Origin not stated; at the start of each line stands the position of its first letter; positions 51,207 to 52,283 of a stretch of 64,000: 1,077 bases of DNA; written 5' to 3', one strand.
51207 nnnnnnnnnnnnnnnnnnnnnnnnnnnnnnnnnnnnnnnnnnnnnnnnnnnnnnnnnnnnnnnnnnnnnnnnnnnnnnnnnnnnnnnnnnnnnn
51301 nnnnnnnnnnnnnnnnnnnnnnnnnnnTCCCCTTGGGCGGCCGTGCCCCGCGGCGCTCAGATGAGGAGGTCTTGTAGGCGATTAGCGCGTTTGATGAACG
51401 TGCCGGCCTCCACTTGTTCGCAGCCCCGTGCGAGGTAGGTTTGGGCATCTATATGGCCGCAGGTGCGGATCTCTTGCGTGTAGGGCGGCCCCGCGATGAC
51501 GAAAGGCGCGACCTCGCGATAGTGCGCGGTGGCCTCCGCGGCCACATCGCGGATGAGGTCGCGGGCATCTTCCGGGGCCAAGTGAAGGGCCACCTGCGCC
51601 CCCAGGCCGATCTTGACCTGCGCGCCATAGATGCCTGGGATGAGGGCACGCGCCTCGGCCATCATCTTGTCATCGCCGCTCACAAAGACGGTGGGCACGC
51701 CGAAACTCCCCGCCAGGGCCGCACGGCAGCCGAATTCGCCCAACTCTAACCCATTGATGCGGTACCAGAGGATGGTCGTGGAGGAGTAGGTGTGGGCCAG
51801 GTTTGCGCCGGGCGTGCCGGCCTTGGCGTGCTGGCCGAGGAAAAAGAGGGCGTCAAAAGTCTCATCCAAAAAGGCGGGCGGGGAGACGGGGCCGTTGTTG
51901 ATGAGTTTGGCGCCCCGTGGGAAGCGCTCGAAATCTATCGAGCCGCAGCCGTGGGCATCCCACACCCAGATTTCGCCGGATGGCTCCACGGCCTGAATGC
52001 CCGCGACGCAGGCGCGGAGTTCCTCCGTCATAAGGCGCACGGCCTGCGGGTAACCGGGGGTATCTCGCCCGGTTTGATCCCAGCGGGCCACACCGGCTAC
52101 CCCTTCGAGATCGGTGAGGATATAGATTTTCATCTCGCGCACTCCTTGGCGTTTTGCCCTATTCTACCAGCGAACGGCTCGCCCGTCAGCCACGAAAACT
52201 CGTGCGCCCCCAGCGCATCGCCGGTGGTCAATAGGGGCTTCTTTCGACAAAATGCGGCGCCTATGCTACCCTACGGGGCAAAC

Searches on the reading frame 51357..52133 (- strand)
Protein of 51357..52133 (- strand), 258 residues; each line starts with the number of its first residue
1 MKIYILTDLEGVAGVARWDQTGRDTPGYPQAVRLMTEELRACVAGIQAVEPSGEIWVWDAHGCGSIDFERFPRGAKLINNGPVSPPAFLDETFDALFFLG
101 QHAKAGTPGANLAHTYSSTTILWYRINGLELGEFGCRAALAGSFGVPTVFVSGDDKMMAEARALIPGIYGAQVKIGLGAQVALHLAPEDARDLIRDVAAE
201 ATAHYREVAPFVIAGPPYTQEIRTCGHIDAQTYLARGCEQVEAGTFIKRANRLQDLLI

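Call 56: search_protein_families(library=pfam, proteins=[window:51357-52133:-])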
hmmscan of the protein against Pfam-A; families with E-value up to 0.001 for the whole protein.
window:51357-52133:- (258 aa): 1 family
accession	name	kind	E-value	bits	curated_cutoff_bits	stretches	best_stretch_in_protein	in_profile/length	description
PF04951.18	Peptidase_M55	-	1.3e-61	208.8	25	1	1-253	1-255/264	D-aminopeptidase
